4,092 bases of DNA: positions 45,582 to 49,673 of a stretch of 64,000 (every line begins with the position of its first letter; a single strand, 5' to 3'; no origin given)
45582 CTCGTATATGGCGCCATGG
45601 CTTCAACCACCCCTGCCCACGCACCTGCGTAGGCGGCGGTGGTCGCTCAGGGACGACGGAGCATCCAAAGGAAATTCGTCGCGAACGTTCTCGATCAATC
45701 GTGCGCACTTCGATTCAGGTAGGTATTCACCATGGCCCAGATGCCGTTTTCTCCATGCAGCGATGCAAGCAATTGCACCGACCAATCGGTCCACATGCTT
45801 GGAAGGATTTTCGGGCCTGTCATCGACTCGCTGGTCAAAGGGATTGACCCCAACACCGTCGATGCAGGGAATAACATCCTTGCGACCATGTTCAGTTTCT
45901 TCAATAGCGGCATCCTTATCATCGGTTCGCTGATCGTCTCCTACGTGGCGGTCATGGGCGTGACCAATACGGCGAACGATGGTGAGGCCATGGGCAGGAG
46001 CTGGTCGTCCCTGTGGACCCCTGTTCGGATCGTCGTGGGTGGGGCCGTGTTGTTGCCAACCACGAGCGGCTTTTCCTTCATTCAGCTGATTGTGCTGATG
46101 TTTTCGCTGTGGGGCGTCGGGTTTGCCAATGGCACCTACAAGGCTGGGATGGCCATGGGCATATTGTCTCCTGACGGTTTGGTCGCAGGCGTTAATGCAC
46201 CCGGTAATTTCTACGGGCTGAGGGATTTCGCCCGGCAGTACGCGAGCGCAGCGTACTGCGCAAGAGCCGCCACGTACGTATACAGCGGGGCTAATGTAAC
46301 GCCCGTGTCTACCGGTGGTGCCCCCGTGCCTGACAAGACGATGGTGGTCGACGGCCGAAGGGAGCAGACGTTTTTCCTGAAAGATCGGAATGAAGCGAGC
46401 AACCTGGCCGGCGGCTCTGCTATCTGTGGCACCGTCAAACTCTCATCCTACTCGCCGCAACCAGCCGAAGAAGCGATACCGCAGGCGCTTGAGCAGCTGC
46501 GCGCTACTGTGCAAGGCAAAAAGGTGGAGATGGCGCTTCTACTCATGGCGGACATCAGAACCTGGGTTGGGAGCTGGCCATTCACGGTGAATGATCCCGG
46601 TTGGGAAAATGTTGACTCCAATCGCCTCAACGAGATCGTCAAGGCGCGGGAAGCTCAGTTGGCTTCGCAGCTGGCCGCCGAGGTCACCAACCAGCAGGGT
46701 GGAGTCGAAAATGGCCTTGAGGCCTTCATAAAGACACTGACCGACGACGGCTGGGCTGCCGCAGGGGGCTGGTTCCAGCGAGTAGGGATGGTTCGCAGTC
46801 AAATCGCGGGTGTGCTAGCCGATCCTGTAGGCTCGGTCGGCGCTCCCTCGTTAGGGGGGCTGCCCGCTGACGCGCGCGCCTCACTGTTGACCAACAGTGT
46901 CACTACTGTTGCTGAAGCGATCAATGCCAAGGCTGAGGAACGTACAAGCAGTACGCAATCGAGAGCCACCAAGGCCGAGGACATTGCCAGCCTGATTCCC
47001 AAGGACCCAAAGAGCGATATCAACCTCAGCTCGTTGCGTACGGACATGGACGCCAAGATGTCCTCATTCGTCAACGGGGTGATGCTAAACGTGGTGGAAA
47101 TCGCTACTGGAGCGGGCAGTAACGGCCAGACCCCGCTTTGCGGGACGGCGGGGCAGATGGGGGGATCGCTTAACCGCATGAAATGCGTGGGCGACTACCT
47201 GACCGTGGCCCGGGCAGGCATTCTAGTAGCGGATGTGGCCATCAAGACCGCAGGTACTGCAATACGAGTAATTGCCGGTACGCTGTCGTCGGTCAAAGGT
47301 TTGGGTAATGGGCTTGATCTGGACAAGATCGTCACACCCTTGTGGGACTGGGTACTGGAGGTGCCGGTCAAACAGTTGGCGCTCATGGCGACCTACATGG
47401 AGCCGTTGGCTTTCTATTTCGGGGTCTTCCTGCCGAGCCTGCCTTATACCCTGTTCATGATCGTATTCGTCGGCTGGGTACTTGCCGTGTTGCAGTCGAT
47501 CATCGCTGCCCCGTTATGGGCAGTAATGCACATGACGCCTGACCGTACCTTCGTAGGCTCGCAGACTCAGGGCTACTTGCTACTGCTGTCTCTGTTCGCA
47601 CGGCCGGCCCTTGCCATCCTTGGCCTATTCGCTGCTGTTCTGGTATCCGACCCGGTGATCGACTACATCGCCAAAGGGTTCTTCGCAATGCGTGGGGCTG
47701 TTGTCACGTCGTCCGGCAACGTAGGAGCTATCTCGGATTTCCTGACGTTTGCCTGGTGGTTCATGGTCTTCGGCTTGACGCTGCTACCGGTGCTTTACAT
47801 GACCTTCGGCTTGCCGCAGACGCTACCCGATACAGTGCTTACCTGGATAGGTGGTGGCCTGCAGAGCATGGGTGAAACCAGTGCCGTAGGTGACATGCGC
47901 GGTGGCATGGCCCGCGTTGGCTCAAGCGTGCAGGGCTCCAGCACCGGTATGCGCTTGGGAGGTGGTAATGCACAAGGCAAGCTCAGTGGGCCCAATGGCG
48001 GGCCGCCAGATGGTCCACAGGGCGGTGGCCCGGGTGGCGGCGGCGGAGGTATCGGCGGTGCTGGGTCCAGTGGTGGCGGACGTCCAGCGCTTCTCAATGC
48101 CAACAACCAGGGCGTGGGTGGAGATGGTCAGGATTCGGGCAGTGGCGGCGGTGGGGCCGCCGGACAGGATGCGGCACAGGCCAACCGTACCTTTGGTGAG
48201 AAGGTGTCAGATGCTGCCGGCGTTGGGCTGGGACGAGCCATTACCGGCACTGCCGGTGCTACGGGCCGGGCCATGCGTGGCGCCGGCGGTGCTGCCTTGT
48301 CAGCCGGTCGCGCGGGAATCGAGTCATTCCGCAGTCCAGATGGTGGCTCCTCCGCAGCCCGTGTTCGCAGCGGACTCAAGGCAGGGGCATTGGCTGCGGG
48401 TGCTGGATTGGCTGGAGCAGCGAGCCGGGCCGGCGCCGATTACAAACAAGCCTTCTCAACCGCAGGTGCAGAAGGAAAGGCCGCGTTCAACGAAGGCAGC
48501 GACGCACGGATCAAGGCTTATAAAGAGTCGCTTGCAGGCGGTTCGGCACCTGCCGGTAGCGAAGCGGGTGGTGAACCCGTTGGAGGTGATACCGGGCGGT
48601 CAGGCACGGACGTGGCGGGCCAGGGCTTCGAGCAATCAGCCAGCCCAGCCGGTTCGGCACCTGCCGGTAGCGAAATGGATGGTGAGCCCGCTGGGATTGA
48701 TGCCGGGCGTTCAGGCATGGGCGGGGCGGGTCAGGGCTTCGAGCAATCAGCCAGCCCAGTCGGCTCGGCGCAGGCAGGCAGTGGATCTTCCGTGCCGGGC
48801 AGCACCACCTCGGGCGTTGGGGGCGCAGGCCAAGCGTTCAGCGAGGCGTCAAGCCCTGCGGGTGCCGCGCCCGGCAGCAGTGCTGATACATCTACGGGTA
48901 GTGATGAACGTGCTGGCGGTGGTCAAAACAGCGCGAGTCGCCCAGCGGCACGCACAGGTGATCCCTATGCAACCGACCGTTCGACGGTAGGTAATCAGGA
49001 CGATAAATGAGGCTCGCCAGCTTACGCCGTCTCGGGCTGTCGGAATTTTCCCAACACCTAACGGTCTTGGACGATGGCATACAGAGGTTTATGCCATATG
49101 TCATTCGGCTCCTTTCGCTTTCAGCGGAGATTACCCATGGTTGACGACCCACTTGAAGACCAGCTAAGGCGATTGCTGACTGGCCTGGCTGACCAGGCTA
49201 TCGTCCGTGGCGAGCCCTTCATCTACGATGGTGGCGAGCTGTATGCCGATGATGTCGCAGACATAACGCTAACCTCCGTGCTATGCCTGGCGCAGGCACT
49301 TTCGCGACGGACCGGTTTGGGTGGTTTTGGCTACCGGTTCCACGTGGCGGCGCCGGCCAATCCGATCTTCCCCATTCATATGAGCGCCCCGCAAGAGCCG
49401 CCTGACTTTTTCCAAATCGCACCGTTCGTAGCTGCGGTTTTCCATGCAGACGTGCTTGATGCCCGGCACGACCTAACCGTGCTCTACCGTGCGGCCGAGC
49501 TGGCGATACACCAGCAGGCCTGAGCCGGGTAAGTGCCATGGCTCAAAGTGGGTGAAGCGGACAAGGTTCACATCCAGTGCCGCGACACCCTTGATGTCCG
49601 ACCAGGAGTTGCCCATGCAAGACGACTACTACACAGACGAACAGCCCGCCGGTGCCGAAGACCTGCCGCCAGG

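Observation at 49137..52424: Tle1/DUF2235-type lipase flanked by small ORFs: candidate T4BSS effector module with adaptor or immunity genes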

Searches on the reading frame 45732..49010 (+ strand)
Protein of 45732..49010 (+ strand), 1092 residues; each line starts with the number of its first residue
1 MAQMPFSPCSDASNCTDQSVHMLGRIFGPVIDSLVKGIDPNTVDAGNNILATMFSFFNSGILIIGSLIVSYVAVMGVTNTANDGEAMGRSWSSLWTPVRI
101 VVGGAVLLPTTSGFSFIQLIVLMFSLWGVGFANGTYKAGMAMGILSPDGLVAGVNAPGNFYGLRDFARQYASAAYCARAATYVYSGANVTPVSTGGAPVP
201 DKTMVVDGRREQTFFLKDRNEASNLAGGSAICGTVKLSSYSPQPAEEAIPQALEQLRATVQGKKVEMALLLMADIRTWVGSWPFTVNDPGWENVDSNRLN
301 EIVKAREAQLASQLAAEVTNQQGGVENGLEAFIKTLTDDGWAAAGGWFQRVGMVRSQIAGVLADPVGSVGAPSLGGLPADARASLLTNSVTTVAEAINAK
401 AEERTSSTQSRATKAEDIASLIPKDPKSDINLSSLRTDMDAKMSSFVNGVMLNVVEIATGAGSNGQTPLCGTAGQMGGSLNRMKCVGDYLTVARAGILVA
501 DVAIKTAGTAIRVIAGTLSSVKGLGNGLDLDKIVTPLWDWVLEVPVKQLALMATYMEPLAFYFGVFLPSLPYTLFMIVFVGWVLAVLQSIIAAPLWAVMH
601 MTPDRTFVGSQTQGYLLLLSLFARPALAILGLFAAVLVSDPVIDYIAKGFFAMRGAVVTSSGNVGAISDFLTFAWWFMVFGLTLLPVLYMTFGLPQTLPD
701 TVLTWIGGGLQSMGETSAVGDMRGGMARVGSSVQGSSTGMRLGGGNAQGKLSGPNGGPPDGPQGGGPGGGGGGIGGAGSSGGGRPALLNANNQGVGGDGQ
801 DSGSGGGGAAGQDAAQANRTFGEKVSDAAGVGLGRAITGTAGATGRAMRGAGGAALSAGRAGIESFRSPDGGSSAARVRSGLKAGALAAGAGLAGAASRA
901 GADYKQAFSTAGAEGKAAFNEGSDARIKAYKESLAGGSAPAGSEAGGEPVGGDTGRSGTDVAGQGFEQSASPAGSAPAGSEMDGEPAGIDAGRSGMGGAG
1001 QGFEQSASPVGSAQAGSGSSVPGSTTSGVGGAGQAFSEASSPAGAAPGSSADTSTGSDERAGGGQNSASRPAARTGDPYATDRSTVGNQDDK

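Call 4: search_protein_families(library=pfam, proteins=[window:45732-49010:+], max_evalue=0.01)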
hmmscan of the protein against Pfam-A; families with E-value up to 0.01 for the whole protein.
window:45732-49010:+ (1092 aa): 0 families

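Call 30: search_protein_families(library=ncbifam, proteins=[window:45732-49010:+], max_evalue=0.1)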
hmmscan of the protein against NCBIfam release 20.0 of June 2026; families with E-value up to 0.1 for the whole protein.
window:45732-49010:+ (1092 aa): 2 families
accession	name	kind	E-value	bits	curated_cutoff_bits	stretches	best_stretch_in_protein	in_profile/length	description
TIGR04346.1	DotA_TraY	subfamily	1.7e-135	453.2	100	1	19-707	2-656/656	DotA/TraY family protein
NF033886.1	T4SS_DotA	equivalog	3e-59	201.7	500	2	16-140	1-117/790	type IVB secretion system protein DotA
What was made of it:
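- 45732..49010 (+): dotA (DotA/TraY family), the gene directly upstream and probably the first gene of the same transcription unit. Its C-terminal third is a low-complexity, length-variable region. NCBIfam TIGR04346 E=1.7e-135 (call 30).
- Checked: The upstream gene 45732-49010 is DotA/TraY (TIGR04346, E=1.7e-135, call 30).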

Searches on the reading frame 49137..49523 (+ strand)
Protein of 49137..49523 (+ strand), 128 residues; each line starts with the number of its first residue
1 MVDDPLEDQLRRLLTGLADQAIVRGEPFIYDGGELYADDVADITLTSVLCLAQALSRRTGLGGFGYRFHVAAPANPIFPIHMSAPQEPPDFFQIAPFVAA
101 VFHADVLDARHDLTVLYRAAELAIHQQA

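Call 4: search_protein_families(library=pfam, proteins=[window:49137-49523:+], max_evalue=0.01)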
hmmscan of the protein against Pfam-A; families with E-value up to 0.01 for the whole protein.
window:49137-49523:+ (128 aa): 0 families

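Call 30: search_protein_families(library=ncbifam, proteins=[window:49137-49523:+], max_evalue=0.1)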
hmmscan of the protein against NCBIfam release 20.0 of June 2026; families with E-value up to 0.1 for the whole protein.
window:49137-49523:+ (128 aa): 0 families

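Call 66: search_solved_structures(query=window:49137-49523:+, max_evalue=10)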
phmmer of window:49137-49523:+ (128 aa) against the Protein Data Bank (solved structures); distinct sequences matched with E-value up to 10: 1.
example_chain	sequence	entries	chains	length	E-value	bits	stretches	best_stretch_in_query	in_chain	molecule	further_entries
4mqw_A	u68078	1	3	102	1.6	12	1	42-78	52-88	Glycoprotein hormones, alpha polypeptide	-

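Call 73: search_protein_families(library=pfam, proteins=[window:49137-49523:+], max_evalue=10)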
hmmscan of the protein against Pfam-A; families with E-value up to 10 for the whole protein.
window:49137-49523:+ (128 aa): 0 families

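Call 86: search_protein_families(library=padloc, proteins=[window:49137-49523:+], max_evalue=0.01)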
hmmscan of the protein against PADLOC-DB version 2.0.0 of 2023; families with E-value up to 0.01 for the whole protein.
window:49137-49523:+ (128 aa): 0 families

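Call 87: search_protein_families(library=phrogs, proteins=[window:49137-49523:+], max_evalue=0.01)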
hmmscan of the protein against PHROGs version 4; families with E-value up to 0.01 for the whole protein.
window:49137-49523:+ (128 aa): 0 families
